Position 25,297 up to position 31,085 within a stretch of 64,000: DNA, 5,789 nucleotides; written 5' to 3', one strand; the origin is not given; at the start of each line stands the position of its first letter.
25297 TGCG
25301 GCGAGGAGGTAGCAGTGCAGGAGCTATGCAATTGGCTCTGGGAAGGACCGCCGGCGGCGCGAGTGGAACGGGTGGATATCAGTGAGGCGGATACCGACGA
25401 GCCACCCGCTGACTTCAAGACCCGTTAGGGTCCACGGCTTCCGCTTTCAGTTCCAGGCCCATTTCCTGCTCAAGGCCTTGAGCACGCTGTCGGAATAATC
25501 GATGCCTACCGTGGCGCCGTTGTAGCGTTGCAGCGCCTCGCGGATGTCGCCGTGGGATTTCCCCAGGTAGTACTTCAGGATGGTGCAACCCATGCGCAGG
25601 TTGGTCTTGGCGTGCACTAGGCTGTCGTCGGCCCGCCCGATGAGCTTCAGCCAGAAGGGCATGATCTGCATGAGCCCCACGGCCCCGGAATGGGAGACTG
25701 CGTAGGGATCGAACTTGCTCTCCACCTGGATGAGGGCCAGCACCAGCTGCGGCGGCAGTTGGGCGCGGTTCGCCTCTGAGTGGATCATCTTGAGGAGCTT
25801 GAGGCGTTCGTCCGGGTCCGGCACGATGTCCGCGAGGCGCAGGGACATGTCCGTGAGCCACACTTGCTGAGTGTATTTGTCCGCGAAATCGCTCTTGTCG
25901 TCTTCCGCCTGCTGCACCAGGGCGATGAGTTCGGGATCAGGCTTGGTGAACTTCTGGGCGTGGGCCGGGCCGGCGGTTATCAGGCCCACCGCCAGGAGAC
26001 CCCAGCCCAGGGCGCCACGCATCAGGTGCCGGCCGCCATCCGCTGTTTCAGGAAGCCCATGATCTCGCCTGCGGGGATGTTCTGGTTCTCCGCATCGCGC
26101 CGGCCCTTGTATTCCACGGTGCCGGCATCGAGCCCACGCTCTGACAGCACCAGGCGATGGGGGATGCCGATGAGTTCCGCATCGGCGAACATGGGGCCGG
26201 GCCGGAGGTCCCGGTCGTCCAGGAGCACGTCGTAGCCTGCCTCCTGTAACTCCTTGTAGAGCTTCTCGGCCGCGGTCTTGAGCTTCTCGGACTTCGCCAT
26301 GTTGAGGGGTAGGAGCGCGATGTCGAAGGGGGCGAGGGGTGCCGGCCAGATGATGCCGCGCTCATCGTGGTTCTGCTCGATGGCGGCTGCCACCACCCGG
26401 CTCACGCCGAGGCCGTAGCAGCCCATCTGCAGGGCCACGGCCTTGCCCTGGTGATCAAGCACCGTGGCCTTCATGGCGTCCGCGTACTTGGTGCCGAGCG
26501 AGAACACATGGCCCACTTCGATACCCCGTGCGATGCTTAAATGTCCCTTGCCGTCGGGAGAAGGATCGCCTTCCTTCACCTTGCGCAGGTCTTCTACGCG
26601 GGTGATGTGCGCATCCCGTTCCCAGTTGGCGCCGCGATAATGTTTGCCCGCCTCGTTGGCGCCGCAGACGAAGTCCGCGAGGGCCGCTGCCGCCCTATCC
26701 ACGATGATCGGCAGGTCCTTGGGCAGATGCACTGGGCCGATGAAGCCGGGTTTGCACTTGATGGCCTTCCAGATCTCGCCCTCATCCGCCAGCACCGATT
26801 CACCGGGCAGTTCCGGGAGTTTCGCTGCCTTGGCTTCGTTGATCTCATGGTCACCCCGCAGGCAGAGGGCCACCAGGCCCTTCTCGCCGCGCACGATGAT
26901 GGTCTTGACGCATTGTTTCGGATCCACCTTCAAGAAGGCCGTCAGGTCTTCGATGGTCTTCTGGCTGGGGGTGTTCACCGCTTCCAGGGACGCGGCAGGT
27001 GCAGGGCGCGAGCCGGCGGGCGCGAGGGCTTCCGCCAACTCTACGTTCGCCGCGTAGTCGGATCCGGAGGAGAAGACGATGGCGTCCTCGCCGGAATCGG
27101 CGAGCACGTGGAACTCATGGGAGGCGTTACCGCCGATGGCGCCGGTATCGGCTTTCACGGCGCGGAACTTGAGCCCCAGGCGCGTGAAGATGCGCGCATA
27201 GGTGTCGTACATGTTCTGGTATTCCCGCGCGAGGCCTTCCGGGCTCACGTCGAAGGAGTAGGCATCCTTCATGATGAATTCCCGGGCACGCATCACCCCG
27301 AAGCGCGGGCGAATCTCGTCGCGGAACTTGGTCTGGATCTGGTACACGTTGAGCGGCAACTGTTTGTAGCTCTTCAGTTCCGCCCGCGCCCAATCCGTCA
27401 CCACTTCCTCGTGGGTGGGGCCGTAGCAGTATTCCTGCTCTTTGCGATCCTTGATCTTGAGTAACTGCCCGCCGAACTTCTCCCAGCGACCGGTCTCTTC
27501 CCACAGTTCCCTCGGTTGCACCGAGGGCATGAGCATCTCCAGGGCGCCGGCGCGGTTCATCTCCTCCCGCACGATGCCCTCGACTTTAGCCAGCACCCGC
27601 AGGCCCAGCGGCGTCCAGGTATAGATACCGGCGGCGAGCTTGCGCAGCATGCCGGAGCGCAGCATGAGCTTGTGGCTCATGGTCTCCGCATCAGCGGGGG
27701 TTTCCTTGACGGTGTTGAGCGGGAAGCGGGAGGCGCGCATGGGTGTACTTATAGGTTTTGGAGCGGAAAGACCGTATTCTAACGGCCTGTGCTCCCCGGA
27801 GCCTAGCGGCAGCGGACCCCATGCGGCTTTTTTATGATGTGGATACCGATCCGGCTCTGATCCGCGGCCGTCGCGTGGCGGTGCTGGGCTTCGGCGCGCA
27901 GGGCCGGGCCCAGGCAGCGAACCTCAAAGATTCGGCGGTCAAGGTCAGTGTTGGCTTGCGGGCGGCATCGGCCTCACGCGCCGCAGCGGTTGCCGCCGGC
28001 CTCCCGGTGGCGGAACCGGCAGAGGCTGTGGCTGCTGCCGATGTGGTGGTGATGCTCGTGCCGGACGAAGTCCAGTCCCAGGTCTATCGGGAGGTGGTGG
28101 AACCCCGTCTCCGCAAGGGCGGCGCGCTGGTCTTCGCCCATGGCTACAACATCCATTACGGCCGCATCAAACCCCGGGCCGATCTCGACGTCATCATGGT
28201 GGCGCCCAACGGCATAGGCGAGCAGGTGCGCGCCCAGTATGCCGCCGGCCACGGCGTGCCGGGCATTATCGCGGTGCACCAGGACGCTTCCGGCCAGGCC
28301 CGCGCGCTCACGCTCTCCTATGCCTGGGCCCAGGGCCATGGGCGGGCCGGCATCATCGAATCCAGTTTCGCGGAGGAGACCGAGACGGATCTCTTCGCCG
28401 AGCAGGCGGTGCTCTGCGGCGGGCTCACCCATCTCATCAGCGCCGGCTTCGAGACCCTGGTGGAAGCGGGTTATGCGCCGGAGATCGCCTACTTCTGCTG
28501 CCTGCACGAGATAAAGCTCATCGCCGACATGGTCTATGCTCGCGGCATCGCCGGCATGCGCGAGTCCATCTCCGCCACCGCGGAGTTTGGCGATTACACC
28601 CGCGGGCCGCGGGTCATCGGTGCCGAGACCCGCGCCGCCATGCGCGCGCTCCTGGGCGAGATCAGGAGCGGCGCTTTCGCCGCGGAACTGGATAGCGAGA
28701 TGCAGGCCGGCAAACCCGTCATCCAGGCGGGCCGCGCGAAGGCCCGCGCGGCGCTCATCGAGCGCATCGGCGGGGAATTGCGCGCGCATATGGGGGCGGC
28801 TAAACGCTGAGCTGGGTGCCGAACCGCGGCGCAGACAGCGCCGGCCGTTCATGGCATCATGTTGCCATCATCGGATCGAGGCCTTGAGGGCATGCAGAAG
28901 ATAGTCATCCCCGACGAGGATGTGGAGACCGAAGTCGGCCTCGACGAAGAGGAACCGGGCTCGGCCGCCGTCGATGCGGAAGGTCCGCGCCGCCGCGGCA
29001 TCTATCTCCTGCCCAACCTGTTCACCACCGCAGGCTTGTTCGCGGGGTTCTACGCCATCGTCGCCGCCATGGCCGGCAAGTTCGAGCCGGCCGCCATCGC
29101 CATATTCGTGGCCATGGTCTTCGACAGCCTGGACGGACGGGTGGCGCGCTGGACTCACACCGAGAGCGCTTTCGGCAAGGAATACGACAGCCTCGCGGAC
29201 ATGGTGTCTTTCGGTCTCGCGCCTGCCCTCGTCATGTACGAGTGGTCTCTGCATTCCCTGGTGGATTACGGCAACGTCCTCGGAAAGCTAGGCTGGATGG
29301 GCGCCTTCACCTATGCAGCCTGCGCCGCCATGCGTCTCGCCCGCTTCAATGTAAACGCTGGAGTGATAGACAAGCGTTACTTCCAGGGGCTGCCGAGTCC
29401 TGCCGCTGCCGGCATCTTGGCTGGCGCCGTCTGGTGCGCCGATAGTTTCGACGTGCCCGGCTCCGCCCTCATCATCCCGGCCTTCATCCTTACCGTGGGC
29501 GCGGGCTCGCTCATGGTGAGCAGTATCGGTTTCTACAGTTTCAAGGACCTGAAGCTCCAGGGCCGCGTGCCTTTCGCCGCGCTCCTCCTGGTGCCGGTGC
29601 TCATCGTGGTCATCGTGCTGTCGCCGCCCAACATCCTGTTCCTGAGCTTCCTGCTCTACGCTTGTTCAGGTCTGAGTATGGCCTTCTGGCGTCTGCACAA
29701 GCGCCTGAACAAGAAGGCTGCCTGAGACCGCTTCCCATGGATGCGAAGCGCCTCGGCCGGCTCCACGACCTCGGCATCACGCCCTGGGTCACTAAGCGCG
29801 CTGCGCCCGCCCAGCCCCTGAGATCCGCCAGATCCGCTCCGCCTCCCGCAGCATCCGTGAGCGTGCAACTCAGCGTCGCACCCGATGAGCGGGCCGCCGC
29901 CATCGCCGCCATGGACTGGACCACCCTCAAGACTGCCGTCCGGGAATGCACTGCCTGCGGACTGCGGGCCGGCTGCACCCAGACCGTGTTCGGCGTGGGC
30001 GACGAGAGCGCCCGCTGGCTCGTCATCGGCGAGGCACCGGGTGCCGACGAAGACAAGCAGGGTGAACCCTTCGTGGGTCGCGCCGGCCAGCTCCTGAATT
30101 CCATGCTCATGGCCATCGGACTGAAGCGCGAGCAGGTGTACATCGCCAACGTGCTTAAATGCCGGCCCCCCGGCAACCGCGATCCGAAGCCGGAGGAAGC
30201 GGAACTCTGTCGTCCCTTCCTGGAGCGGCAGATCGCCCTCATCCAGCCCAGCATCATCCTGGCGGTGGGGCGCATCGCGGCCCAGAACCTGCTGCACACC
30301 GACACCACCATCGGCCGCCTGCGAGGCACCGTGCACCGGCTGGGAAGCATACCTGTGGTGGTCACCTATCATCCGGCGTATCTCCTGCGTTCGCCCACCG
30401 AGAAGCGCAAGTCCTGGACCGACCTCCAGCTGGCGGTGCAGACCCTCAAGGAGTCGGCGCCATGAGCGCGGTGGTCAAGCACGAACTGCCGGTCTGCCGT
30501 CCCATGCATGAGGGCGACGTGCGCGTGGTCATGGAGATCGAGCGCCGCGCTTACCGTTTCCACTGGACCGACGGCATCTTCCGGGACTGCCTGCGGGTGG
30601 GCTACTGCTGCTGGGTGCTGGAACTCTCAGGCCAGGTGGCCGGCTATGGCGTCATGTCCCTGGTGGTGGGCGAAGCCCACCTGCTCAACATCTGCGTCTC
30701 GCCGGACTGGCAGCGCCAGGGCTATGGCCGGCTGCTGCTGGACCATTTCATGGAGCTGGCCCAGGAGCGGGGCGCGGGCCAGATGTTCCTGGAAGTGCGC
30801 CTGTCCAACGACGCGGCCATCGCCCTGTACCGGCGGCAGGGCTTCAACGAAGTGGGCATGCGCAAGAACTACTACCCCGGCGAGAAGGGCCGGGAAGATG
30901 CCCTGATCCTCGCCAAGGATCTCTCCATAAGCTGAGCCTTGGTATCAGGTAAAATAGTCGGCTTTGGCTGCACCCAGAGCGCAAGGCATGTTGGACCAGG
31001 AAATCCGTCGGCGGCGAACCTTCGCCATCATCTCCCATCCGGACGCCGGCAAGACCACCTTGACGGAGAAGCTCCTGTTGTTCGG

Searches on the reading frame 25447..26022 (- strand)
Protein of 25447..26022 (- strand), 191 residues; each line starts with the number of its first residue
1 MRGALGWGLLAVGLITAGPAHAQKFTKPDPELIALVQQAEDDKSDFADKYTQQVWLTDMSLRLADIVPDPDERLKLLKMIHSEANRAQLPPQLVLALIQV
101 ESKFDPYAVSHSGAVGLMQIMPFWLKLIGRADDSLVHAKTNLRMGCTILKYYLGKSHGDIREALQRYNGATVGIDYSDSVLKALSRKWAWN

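Call 14: search_protein_families(library=ncbifam, proteins=[window:25447-26022:-], max_evalue=0.00001)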
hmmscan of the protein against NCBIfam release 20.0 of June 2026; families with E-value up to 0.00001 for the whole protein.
window:25447-26022:- (191 aa): 2 families
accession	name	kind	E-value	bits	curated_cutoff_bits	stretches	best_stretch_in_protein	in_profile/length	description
NF047373.1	BB0259_flg_lyt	exception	6.3e-17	61.6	234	1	78-169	550-645/705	flagellar assembly lytic transglycosylase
NF008670.0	PRK11671.1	equivalog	6.6e-11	42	375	1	75-122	191-238/359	membrane-bound lytic murein transglycosylase MltC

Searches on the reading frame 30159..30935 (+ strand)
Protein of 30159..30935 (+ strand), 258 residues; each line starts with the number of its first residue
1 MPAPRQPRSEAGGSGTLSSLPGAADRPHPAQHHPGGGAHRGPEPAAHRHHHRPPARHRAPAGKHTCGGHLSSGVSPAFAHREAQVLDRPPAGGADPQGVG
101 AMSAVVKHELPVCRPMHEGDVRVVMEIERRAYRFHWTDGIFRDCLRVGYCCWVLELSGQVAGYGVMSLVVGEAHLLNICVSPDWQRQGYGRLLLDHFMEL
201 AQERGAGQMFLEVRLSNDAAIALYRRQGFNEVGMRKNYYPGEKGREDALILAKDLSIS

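Call 14: search_protein_families(library=ncbifam, proteins=[window:30159-30935:+], max_evalue=0.00001)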
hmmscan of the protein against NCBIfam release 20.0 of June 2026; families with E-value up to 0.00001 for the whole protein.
window:30159-30935:+ (258 aa): 6 families
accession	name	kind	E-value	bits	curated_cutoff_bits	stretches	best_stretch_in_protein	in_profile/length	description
TIGR01575.1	rimI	equivalog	4.2e-40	137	86.4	1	121-250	2-131/132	ribosomal protein S18-alanine N-acetyltransferase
NF007025.1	PRK09491.1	equivalog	2.9e-37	127.8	173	1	116-253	6-143/145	ribosomal protein S18-alanine N-acetyltransferase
NF000487.1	stat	exception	4.7e-12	45.8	420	1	157-244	87-176/189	streptothricin N-acetyltransferase STAT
NF053587.1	SpmdActasePaiA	equivalog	1e-09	38.4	250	1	178-253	96-169/172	spermidine/spermine N(1)-acetyltransferase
NF049894.1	CG3035_N_ac_Glu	equivalog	2e-08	33.9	280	1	178-231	238-291/300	N-acetylglutamate synthase, CG3035 family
NF040503.1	resist_ArsN1a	equivalog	4.1e-08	33.1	170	1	177-237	81-141/159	arsinothricin resistance N-acetyltransferase ArsN1 family A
